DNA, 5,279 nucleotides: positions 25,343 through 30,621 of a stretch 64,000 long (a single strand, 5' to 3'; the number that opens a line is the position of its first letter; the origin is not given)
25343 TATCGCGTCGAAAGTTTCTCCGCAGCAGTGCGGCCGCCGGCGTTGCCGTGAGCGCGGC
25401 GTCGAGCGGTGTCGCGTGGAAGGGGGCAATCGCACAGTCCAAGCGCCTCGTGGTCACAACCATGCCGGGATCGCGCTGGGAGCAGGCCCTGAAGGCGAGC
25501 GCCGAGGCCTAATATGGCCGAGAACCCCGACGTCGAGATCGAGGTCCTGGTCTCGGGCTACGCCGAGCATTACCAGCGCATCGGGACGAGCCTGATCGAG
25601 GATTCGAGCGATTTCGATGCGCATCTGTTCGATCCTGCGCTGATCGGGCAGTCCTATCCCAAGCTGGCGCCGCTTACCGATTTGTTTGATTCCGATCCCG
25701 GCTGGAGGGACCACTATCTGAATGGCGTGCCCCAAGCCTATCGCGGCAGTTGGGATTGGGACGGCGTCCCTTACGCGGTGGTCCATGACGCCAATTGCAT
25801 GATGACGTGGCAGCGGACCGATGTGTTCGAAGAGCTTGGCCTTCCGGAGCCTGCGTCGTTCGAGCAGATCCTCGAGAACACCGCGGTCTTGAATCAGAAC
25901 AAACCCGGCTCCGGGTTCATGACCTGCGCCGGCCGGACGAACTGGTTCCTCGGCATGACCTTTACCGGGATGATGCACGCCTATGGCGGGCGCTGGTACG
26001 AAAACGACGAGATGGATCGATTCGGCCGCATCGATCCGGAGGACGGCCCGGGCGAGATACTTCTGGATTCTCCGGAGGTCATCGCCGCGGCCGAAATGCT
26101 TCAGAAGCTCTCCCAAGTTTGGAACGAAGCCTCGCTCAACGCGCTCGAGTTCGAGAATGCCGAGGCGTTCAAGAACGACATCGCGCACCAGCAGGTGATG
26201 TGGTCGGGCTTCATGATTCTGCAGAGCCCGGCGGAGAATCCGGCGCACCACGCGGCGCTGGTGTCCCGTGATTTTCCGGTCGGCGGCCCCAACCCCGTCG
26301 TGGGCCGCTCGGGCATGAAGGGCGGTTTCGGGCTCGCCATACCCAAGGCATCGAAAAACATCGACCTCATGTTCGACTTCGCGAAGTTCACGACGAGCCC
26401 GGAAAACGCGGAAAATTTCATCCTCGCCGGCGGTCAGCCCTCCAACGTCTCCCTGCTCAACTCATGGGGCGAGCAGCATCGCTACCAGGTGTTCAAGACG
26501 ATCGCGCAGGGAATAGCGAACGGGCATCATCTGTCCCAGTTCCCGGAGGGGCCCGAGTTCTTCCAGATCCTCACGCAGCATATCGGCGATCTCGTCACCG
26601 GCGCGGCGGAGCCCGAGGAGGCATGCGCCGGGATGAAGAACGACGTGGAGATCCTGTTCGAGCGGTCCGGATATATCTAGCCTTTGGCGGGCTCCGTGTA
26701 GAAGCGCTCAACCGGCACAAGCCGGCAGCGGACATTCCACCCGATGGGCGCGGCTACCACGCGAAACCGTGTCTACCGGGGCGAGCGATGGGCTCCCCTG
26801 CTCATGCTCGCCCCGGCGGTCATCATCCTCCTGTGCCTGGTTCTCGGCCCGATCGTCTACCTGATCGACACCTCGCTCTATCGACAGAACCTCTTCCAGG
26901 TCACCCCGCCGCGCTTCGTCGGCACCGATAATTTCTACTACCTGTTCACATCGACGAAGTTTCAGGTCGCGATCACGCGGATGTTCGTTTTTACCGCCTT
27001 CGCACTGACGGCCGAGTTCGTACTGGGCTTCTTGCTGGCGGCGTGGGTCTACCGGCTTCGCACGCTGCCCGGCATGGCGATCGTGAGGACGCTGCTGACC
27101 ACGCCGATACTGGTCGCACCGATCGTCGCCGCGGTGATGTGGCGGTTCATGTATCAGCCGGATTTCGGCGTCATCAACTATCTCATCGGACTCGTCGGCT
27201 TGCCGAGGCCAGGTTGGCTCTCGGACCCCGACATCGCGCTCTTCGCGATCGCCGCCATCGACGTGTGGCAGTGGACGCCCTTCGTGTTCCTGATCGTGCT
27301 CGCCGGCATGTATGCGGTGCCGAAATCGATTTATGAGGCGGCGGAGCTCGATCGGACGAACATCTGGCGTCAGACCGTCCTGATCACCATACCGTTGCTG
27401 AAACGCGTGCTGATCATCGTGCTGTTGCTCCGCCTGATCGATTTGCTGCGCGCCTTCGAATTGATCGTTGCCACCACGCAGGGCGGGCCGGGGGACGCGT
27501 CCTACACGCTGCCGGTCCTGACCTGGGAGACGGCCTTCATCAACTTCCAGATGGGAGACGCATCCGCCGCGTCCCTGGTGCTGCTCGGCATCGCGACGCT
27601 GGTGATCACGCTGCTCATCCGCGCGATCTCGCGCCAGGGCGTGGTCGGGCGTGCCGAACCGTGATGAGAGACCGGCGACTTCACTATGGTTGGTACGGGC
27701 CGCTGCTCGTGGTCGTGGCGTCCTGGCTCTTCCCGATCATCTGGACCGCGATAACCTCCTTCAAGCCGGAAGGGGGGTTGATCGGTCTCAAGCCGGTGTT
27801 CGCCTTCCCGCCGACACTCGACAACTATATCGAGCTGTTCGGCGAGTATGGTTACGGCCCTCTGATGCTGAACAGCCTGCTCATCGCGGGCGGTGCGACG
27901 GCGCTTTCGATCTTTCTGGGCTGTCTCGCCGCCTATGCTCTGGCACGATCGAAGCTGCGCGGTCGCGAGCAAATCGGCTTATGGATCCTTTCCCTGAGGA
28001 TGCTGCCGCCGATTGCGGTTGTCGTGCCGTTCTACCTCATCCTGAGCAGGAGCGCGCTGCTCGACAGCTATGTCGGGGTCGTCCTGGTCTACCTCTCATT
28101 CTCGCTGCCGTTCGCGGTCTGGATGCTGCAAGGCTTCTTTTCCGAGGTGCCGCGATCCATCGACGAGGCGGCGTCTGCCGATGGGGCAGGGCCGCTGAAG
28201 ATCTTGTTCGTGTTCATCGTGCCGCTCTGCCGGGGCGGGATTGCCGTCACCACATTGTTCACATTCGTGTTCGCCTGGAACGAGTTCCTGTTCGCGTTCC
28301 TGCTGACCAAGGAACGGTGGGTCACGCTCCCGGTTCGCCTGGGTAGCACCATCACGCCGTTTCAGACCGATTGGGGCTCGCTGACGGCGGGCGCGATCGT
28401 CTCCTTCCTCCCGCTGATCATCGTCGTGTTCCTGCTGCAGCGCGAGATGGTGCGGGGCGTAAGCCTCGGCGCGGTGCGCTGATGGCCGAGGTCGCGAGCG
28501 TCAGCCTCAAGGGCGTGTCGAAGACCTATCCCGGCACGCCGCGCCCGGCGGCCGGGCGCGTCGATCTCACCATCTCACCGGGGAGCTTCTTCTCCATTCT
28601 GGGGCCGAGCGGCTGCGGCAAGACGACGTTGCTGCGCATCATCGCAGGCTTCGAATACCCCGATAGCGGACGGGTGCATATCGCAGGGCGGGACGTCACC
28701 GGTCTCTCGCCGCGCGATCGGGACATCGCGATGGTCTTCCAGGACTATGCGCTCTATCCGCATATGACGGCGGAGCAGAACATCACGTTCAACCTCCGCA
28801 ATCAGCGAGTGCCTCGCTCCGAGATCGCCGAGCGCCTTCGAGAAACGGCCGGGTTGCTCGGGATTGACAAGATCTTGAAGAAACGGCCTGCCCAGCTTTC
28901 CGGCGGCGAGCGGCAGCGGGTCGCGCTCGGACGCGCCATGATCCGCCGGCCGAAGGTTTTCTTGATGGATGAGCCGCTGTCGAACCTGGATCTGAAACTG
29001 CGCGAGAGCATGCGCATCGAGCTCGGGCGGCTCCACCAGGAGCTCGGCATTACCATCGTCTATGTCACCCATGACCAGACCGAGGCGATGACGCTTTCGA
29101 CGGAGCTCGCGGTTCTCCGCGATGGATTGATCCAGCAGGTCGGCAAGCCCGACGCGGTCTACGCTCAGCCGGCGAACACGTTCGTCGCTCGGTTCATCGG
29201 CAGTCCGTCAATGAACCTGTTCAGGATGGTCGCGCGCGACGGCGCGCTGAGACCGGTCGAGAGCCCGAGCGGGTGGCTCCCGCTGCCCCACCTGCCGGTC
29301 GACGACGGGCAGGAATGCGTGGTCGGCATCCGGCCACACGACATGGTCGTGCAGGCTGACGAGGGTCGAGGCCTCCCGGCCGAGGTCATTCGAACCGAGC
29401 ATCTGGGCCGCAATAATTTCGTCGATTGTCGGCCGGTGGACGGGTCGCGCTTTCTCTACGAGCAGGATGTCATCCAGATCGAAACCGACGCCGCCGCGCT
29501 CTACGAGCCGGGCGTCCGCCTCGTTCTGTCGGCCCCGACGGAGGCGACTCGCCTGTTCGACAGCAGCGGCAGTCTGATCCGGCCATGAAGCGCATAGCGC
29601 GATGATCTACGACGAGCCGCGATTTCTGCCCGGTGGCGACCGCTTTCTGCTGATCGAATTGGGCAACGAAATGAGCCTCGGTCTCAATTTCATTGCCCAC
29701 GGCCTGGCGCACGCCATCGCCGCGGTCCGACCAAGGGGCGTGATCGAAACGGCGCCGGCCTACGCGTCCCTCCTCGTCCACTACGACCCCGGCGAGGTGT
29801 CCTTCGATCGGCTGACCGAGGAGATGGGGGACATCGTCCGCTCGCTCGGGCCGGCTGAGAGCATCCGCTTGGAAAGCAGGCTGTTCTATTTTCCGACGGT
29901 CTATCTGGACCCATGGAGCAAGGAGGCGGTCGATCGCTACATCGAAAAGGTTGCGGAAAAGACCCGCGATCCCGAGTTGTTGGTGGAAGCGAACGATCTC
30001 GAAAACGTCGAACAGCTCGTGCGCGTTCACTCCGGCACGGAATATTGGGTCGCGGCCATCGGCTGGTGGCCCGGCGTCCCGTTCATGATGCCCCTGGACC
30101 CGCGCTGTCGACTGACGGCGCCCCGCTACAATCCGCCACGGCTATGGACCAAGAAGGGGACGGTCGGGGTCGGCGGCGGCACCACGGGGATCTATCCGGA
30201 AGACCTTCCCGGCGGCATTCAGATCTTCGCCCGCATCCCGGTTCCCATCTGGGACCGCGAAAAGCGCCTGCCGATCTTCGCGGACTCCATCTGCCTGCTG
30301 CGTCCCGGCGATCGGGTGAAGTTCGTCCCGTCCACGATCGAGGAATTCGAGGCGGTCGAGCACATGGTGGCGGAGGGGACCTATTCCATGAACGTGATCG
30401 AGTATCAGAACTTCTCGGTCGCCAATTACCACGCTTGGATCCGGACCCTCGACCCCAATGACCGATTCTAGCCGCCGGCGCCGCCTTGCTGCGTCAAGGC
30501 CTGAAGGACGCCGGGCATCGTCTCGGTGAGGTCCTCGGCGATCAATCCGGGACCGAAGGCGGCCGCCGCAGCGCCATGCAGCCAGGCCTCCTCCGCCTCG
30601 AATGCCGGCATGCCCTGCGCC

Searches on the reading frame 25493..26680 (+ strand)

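Call 39: search_protein_families(library=pfam, proteins=[window:25493-26680:+], max_evalue=0.00001)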
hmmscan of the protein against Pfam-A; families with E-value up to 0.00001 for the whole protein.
window:25493-26680:+ (395 aa): 2 families
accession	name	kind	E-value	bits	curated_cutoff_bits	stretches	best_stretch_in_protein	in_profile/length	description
PF01547.30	SBP_bac_1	-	6.3e-15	56.4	26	1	9-306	19-306/307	Bacterial extracellular solute-binding protein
PF13416.11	SBP_bac_8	-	1.5e-08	35.2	27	1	9-311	8-254/279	Bacterial extracellular solute-binding protein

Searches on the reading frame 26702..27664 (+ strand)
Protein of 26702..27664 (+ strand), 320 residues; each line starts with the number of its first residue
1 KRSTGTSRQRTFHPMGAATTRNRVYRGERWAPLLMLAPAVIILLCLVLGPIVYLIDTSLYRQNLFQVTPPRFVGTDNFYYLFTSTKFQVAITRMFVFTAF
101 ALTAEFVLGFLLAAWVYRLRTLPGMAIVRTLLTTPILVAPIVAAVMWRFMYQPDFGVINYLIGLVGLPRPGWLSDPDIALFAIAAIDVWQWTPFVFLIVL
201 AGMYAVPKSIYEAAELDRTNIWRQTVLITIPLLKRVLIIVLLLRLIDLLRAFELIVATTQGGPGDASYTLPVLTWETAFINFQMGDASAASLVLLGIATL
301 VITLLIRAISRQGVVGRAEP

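Call 39: search_protein_families(library=pfam, proteins=[window:26702-27664:+], max_evalue=0.00001)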
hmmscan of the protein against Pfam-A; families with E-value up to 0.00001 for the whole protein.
window:26702-27664:+ (320 aa): 1 family
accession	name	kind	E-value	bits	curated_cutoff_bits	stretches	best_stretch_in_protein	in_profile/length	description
PF00528.27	BPD_transp_1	-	6.3e-11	42.8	26.4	1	107-309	3-174/184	Binding-protein-dependent transport system inner membrane component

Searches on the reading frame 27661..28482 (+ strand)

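Call 84: search_protein_families(library=pfam, proteins=[window:27661-28482:+], max_evalue=0.0001)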
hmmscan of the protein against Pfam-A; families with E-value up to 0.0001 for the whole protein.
window:27661-28482:+ (273 aa): 1 family
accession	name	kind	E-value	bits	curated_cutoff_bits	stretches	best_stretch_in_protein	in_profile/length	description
PF00528.27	BPD_transp_1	-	1.4e-15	58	26.4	1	84-266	2-181/184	Binding-protein-dependent transport system inner membrane component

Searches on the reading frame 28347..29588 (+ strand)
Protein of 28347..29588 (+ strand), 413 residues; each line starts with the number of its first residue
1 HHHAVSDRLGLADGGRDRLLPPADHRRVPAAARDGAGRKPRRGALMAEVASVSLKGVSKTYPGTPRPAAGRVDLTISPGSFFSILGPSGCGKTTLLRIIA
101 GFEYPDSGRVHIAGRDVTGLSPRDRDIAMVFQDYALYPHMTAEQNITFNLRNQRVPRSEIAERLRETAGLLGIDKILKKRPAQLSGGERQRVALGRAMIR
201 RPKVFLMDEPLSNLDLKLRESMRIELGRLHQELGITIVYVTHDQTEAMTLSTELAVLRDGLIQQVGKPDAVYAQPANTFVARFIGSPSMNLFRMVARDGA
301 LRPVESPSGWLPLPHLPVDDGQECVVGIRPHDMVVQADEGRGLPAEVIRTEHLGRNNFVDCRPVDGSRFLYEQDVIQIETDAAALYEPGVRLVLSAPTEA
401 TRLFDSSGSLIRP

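Call 39: search_protein_families(library=pfam, proteins=[window:28347-29588:+], max_evalue=0.00001)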
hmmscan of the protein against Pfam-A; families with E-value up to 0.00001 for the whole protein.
window:28347-29588:+ (413 aa): 3 families
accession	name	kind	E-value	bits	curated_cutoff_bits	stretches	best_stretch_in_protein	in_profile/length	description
PF00005.33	ABC_tran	-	3e-34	119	25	1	71-211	3-136/137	ABC transporter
PF13304.12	AAA_21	-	2.1e-06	28.5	27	0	180-244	234-300/304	AAA domain, putative AbiEii toxin, Type IV TA system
PF17912.7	OB_MalK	-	2.4e-06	28.7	27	0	285-332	1-52/53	MalK OB fold domain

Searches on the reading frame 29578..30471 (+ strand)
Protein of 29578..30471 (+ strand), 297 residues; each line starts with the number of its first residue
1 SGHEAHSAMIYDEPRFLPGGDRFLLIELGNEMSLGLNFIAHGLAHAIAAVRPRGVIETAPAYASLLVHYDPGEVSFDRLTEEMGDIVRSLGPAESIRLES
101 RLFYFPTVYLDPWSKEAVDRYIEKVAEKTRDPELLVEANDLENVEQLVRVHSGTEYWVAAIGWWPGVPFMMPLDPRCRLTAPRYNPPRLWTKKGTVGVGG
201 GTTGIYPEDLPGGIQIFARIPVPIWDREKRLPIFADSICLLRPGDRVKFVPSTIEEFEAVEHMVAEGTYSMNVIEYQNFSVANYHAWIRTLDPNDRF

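Call 39: search_protein_families(library=pfam, proteins=[window:29578-30471:+], max_evalue=0.00001)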
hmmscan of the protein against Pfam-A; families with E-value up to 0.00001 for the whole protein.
window:29578-30471:+ (297 aa): 1 family
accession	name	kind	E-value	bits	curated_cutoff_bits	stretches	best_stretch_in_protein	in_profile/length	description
PF02682.21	CT_C_D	-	1.2e-41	143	22.1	1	15-232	2-199/202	Carboxyltransferase domain, subdomain C and D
